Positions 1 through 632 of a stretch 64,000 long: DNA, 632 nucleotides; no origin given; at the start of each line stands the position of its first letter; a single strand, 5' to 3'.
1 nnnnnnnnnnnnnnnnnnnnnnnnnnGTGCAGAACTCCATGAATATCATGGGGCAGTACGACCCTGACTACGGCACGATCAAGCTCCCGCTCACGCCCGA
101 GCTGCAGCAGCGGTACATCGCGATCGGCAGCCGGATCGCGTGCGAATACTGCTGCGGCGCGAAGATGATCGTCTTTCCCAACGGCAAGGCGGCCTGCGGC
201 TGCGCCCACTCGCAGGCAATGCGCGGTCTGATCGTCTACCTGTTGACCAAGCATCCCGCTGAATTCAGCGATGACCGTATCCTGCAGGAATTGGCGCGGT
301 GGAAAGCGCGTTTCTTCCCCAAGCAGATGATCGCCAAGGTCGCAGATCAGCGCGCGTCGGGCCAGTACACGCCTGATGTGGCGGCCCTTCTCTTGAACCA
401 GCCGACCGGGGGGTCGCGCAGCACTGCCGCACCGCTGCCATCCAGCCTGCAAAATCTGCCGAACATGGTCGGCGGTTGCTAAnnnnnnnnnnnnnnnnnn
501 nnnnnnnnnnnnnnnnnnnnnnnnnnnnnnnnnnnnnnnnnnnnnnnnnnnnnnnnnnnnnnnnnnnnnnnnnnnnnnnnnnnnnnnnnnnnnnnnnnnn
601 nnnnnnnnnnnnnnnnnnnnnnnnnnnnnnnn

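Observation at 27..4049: Candidate uncharacterised peptide-modification/redox operon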

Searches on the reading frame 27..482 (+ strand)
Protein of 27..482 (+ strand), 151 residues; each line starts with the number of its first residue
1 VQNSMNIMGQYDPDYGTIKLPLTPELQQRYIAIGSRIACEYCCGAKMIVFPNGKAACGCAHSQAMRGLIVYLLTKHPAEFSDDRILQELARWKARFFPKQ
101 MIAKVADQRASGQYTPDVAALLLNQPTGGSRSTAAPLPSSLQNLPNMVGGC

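Call 3: search_protein_families(library=pfam, proteins=[window:27-482:+], max_evalue=1)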
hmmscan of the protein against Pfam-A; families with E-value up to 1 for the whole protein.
window:27-482:+ (151 aa): 2 families
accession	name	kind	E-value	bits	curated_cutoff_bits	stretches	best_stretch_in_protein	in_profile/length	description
PF07202.18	Tcp10_C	-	0.25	11.5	36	1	41-53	18-30/35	T-complex protein 10 C-terminus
PF08411.15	Exonuc_X-T_C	-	0.29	10.7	27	1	70-102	178-210/269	Exonuclease C-terminal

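Call 4: search_protein_families(library=ncbifam, proteins=[window:27-482:+], max_evalue=1)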
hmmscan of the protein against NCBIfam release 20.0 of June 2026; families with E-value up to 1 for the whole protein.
window:27-482:+ (151 aa): 1 family
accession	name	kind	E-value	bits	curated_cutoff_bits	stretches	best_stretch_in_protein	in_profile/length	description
NF008746.0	PRK11779.1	equivalog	0.2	10.2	260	1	68-103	385-420/477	exodeoxyribonuclease I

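Call 8: find_homologous_proteins(query=window:27-482:+)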
Query window:27-482:+ (151 aa): 498 proteins with E <= 0.001 among 528 candidates; the best 120 are listed.
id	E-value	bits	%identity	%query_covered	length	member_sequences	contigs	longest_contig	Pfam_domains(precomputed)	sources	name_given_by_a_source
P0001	5.6e-96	336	99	100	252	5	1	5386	-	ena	-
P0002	1.5e-85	303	89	100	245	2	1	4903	-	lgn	-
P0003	2.9e-72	259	76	100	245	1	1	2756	-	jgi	-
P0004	1.4e-69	251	75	100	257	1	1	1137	-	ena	-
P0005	2.0e-69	250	75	100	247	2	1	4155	-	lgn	-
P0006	3.9e-69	249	75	100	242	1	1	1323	-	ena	-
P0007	5.7e-69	249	73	100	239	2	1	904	-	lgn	-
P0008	1.1e-68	248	74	100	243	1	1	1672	-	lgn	-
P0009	2.3e-67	243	73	100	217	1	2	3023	-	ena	-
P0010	7.6e-60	219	63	100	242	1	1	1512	-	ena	-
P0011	1.5e-56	208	62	100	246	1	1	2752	-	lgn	-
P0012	1.7e-56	208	62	100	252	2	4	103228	-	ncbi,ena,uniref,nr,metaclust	ncbi:MAG: hypothetical protein A2921_00460 [Candidatus Magasanikbacteria bacterium RIFCSPLOWO2_01_FU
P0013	3.4e-56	207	61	100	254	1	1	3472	-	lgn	-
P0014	3.7e-56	207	61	100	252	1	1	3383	-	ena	-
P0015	5.2e-56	207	60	100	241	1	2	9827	-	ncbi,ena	-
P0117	1.7e-48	182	55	100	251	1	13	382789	-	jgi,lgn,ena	-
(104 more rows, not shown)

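Call 10: find_encoding_contigs(protein=P0001, flank=10000, max_places=3)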
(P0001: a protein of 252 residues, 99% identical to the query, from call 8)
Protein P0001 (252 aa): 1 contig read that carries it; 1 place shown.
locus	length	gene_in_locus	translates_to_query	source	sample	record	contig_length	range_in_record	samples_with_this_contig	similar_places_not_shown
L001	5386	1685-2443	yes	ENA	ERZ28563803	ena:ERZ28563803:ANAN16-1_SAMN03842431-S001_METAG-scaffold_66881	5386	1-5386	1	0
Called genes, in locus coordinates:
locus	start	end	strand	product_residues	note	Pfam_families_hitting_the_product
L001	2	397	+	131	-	?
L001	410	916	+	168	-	-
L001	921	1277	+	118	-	PF00085:Thioredoxin (weak)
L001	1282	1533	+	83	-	-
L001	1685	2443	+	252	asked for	-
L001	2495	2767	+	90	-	-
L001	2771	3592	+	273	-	PF13192:Thioredoxin_3 (faint)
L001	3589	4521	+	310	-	-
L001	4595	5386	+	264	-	?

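Call 11: find_encoding_contigs(protein=P0012, flank=8000, max_places=2)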
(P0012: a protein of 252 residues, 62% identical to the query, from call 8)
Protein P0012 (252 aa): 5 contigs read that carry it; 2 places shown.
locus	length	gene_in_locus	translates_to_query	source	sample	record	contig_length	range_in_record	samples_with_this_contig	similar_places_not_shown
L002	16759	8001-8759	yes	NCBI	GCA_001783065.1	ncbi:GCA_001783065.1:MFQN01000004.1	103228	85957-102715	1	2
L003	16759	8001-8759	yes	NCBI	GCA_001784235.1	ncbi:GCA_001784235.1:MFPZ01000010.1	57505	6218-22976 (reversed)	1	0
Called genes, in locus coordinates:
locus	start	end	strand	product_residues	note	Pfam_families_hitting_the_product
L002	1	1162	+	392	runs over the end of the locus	PF00300:His_Phos_1 (faint)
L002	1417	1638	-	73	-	-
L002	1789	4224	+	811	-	PF13491:FtsK_4TM, PF17854:FtsK_alpha, PF01580:FtsK_SpoIIIE, PF09397:FtsK_gamma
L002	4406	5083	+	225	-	PF12844:HTH_19 (faint), PF13413:HTH_25, PF09136:Glucodextran_B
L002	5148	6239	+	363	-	PF00154:RecA_N, PF06745:ATPase (faint), PF08423:Rad51, PF27531:MT3502_N (weak), PF21096:RecA_C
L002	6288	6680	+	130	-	PF03965:Penicillinase_R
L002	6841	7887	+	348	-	PF05569:Peptidase_M56, PF01435:Peptidase_M48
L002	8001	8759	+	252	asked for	-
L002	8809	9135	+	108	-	-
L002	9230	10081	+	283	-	-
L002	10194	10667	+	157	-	PF07610:DUF1573, PF22544:HYDIN_VesB_CFA65-like_Ig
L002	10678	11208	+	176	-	PF07610:DUF1573, PF22544:HYDIN_VesB_CFA65-like_Ig (faint)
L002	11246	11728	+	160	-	-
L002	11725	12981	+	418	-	-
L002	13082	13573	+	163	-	-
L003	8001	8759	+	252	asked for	-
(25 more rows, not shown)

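Call 12: find_encoding_contigs(protein=P0117, flank=8000, max_places=2)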
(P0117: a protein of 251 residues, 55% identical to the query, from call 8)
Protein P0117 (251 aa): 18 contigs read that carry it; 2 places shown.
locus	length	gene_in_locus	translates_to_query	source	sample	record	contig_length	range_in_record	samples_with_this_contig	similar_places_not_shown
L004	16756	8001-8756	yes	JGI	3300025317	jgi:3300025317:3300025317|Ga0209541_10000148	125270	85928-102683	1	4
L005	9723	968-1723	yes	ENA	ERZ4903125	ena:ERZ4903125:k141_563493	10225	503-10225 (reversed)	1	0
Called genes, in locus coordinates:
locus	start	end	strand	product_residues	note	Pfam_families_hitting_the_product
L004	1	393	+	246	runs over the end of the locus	PF13098:Thioredoxin_2 (faint), PF13462:Thioredoxin_4, PF01323:DSBA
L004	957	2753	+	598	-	PF01807:Zn_ribbon_DnaG, PF08275:DNAG_N, PF01751:Toprim, PF13155:Toprim_2, PF13362:Toprim_3 (weak), PF13662:Toprim_4, PF10410:DnaB_bind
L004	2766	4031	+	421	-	PF03979:Sigma70_r1_1 (weak), PF00140:Sigma70_r1_2, PF04542:Sigma70_r2, PF04539:Sigma70_r3, PF04545:Sigma70_r4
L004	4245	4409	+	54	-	-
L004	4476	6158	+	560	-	PF00800:PDT, PF02153:PDH_N, PF20463:PDH_C, PF22629:ACT_AHAS_ss (weak)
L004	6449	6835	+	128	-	PF03965:Penicillinase_R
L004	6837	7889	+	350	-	PF05569:Peptidase_M56, PF01435:Peptidase_M48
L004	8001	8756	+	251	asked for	-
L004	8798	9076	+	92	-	-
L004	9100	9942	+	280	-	PF14595:Thioredoxin_9 (weak), PF13192:Thioredoxin_3 (faint)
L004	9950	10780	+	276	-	PF22544:HYDIN_VesB_CFA65-like_Ig (faint), PF07610:DUF1573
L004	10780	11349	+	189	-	-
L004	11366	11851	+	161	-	PF22544:HYDIN_VesB_CFA65-like_Ig, PF07610:DUF1573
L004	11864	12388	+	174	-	PF22544:HYDIN_VesB_CFA65-like_Ig (weak), PF07610:DUF1573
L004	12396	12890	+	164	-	-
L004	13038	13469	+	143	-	-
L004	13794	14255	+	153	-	-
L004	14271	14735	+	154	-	-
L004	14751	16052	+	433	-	PF11139:SfLAP (weak)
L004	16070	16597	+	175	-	-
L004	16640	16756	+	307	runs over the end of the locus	PF13473:Cupredoxin_1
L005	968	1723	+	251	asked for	-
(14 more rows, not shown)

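Call 14: find_related_loci(query=A1, collection=genome_contigs, flank=10000)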
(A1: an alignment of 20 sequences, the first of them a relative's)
Query A1 (252 aa) in genome_contigs; peptide patterns used: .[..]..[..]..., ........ (x = any residue, [..] = any of these).
549 stretches matched a pattern; 486 encode a relative of the query (tblastn E <= 1e-3); the best 80 are kept; 80 distinct loci.
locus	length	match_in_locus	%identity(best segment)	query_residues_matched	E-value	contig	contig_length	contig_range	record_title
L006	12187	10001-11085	92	1-252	8e-142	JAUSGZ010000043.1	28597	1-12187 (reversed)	MAG: bacterium isolate E14_metabat.bin.16 E14_k141_126276, whole genome shotgun sequence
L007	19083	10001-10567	59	66-252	2e-74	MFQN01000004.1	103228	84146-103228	MAG: Candidatus Magasanikbacteria bacterium RIFCSPLOWO2_12_FULL_43_12 rifcsplowo2_12_scaffold_1198, whole genome shotgun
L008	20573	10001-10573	58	66-252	1e-73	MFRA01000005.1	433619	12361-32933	MAG: Candidatus Magasanikbacteria bacterium RIFOXYD1_FULL_40_23 rifoxyd1_full_scaffold_32, whole genome shotgun sequence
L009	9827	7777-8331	58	71-252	1e-73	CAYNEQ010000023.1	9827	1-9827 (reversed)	MAG TPA_asm: uncultured Gammaproteobacteria bacterium isolate SRP135725_co3_214 genome assembly, contig: NODE_8365_lengt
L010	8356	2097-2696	56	55-252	2e-73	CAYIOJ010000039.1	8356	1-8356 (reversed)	MAG TPA_asm: uncultured Gammaproteobacteria bacterium isolate ERP119705_co24_904 genome assembly, contig: NODE_12965_len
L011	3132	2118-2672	59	71-252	1e-73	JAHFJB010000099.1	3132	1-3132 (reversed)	MAG: Candidatus Parcubacteria bacterium isolate nzgw376 NODE_87442_length_3133_cov_2.278552, whole genome shotgun sequen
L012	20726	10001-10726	48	17-252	3e-73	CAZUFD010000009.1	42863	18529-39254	MAG TPA_asm: uncultured Gammaproteobacteria bacterium isolate SRP269290_co6_41 genome assembly, contig: NODE_263_length_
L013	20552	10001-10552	59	71-252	8e-73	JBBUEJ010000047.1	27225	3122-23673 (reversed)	MAG: Patescibacteria group bacterium isolate H51-bin093_1 H51_bin093_1_000000000047, whole genome shotgun sequence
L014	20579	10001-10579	59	62-252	4e-72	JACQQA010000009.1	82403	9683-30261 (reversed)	MAG: Candidatus Magasanikbacteria bacterium isolate NC_groundwater_1321_Ag_S-0.2um_45_150 S_p2_S4_coassembly_k141_319933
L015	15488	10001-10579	56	62-252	3e-72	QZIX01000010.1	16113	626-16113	MAG: Candidatus Parcubacteria bacterium isolate SURF_54 contig-100_5257_length_16113_read_count_126895, whole genome sho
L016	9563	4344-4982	50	48-252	2e-71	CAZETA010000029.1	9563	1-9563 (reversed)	MAG TPA_asm: uncultured Gammaproteobacteria bacterium isolate SRP298887_co1_128 genome assembly, contig: NODE_8105_lengt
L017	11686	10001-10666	48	20-252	1e-71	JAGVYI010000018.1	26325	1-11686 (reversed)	Candidatus Woesearchaeota archaeon isolate RIFCSPHIGHO2_01_FULL_39_22 rifcsphigho2_01_scaffold_3340, whole genome shotgu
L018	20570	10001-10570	55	65-252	9e-71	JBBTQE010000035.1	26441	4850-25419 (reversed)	MAG: Patescibacteria group bacterium isolate H43-bin188_1 H43_bin188_1_000000000035, whole genome shotgun sequence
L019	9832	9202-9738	59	76-252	1e-70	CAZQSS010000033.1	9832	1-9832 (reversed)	MAG TPA_asm: uncultured Gammaproteobacteria bacterium isolate binchicken_co248_149 genome assembly, contig: NODE_9745_le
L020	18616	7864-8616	45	12-252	2e-70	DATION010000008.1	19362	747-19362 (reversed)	MAG TPA_asm: Candidatus Udaeobacter sp. isolate SMAG_U15825 k141_588883, whole genome shotgun sequence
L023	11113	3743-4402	50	36-252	4e-70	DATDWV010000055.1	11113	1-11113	MAG TPA_asm: Patescibacteria group bacterium isolate SMAG_U8121 k141_73324, whole genome shotgun sequence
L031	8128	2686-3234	57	71-252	2e-68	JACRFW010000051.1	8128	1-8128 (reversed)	MAG: Candidatus Magasanikbacteria bacterium isolate NC_groundwater_1735_Pr3_B-0.1um_49_411 SR-2_scaffold_141_3337357, wh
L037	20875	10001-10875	55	71-252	5e-66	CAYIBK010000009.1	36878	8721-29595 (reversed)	MAG TPA_asm: uncultured Gammaproteobacteria bacterium isolate ERP119705_co19_912 genome assembly, contig: NODE_762_lengt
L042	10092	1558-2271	48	18-252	8e-64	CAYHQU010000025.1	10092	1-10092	MAG TPA_asm: uncultured Gammaproteobacteria bacterium isolate ERP119705_co14_218 genome assembly, contig: NODE_9410_leng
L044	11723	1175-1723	55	71-252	7e-66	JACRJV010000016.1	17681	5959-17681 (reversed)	MAG: Candidatus Uhrbacteria bacterium isolate NC_groundwater_1838_Pr3_B-0.1um_52_12 SR-2_scaffold_141_2958114, whole gen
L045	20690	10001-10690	43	21-252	5e-61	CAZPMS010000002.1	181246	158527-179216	MAG TPA_asm: uncultured Gammaproteobacteria bacterium isolate SRP200020_co3_238 genome assembly, contig: NODE_43_length_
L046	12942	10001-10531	52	77-252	5e-60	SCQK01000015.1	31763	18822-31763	MAG: Patescibacteria group bacterium isolate DP16D_bin.9 DP16D_bin.9-116978, whole genome shotgun sequence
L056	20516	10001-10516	46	83-252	9e-47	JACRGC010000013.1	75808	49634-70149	MAG: Candidatus Micrarchaeota archaeon isolate NC_groundwater_1741_Pr3_B-0.1um_42_19 SR-2_scaffold_141_3083760, whole ge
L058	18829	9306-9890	43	58-252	4e-46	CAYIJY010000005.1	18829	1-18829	MAG TPA_asm: uncultured archaeon isolate ERP119705_co24_1056 genome assembly, contig: NODE_3324_length_18829_cov_4.41312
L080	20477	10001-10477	43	83-252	6e-43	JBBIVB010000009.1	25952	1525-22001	MAG: Candidatus Veblenbacteria bacterium isolate PBS170224_bin_67 NODE_181_length_25952_cov_5.727536, whole genome shotg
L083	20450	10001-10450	45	86-252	1e-42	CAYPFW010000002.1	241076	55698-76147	MAG TPA_asm: uncultured archaeon isolate ERP125453_co1_90 genome assembly, contig: NODE_8_length_241076_cov_19.331963, w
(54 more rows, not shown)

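Call 18: search_protein_families(library=pfam, proteins=[P0001, P0012, P0117, L004:8798-9076:+, L004:9100-9942:+, L004:13794-14255:+, L004:14271-14735:+, L004:14751-16052:+, L004:10780-11349:+, L004:12396-12890:+], max_evalue=0.1)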
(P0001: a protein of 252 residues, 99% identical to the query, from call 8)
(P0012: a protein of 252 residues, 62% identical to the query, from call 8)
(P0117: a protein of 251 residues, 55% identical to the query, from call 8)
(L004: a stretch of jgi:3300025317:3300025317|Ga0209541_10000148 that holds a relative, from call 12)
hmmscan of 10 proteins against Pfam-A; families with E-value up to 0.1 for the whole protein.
P0001 (252 aa): 0 families

P0012 (252 aa): 1 family
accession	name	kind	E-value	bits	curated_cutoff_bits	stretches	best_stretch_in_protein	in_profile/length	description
PF20188.4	DUF6551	-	0.072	13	26.8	1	94-192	106-200/242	Family of unknown function (DUF6551)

P0117 (251 aa): 0 families

L004:8798-9076:+ (92 aa): 2 families
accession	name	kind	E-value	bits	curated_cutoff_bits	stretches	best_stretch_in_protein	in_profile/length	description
PF08776.16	VASP_tetra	-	0.019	14.9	25.8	1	6-21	3-18/36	VASP tetramerisation domain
PF06589.16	CRA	-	0.047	14.1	26.6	1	16-52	77-113/123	Circumsporozoite-related antigen (CRA)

L004:9100-9942:+ (280 aa): 6 families
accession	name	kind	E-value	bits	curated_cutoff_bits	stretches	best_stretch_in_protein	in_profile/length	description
PF14595.12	Thioredoxin_9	-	1.5e-06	28.6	25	1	47-121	33-106/129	Thioredoxin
PF13192.12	Thioredoxin_3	-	4.8e-06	27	24.8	1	61-122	4-59/76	Thioredoxin domain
PF13098.12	Thioredoxin_2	-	0.00018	22.2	27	0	62-120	11-83/104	Thioredoxin-like domain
PF00085.26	Thioredoxin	-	0.00099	19.5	23.5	0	66-124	28-84/103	Thioredoxin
PF04616.20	Glyco_hydro_43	-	0.013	15.3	32.2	1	115-190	159-233/288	Glycosyl hydrolases family 43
PF00462.30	Glutaredoxin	-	0.037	14.7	22.9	0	61-121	2-58/60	Glutaredoxin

L004:13794-14255:+ (153 aa): 1 family
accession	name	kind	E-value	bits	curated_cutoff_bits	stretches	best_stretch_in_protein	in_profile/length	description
PF17790.7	MG1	-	0.05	14.3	23.6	0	62-121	33-95/101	Macroglobulin domain MG1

L004:14271-14735:+ (154 aa): 1 family
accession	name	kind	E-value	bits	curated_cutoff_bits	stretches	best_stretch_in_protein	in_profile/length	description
PF13567.11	DUF4131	-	0.067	13.3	31.6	0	102-147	8-55/165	Domain of unknown function (DUF4131)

L004:14751-16052:+ (433 aa): 2 families
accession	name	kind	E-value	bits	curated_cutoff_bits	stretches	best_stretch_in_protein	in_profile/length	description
PF11139.14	SfLAP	-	7.5e-06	26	35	1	219-429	3-208/213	Sap, sulfolipid-1-addressing protein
PF10911.13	T7-like_Y65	-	0.032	14.4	25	0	182-228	19-63/77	Bacteriophage T7-like gene 6.5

L004:10780-11349:+ (189 aa): 0 families

L004:12396-12890:+ (164 aa): 0 families

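Call 26: search_protein_families(library=pfam, proteins=[L046:8680-9708:+, L045:8702-9568:+, L042:5924-6430:+, L037:7541-8035:+, L056:10998-11573:+, L083:13771-14070:+, L031:5268-5936:+, L023:7035-7325:+, L080:9456-9728:+, L058:690-1613:-], max_evalue=0.05)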
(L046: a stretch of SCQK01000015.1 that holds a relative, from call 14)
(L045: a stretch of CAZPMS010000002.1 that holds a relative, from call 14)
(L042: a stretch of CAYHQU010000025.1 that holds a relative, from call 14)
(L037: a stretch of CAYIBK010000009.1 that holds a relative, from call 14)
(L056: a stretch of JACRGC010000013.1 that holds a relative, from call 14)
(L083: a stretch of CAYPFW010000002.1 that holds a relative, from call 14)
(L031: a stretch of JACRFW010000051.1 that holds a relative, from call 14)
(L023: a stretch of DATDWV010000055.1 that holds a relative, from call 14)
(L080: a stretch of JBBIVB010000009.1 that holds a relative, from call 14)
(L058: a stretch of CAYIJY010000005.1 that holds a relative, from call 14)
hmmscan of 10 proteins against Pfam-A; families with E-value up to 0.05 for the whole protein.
L046:8680-9708:+ (342 aa): 2 families
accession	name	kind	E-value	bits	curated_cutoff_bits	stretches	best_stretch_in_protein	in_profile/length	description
PF05569.17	Peptidase_M56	-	1.7e-13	50.8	31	1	72-264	105-294/296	BlaR1 peptidase M56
PF01435.24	Peptidase_M48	-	9.1e-09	35.8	20.3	1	129-195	29-98/186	Peptidase family M48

L045:8702-9568:+ (288 aa): 0 families

L042:5924-6430:+ (168 aa): 0 families

L037:7541-8035:+ (164 aa): 2 families
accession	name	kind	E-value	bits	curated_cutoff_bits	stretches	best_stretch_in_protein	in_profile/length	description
PF02744.22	GalP_UDP_tr_C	-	0.0014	18.8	29.2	1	36-120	76-151/165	Galactose-1-phosphate uridyl transferase, C-terminal domain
PF23476.1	DUF7132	-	0.039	14.5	27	0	108-159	40-91/106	Family of unknown function (DUF7132)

L056:10998-11573:+ (191 aa): 1 family
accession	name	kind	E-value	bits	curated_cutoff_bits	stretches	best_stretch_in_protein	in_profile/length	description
PF04214.18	DUF411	-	0.0018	18.4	27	1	92-111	10-29/48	Protein of unknown function, DUF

L083:13771-14070:+ (99 aa): 0 families

L031:5268-5936:+ (222 aa): 3 families
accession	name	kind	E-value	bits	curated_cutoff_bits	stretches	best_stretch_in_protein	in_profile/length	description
PF00578.27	AhpC-TSA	-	3.7e-17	62.9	26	1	71-200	1-123/124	AhpC/TSA family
PF08534.16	Redoxin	-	4.5e-15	56.1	26.6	1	71-204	2-134/148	Redoxin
PF02630.20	SCO1-SenC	-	0.0021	18.5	22.8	1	76-142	2-70/134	SCO1/SenC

L023:7035-7325:+ (96 aa): 1 family
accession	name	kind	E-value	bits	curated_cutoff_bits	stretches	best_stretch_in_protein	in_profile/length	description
PF18926.5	DUF5676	-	4.5e-17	63.2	27.6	1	12-92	1-81/82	2TM family of unknown function (DUF5676)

L080:9456-9728:+ (90 aa): 2 families
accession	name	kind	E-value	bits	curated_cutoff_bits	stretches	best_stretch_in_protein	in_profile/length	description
PF02583.22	Trns_repr_metal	-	1.8e-13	51.1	22.8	1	5-84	2-75/78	Metal-sensitive transcriptional repressor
PF11060.13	DUF2861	-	0.029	14.3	25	1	45-82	7-47/267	Protein of unknown function (DUF2861)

L058:690-1613:- (307 aa): 1 family
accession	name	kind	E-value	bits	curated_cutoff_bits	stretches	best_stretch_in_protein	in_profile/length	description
PF00403.32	HMA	-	0.00021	22.1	24.8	1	8-65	2-61/62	Heavy-metal-associated domain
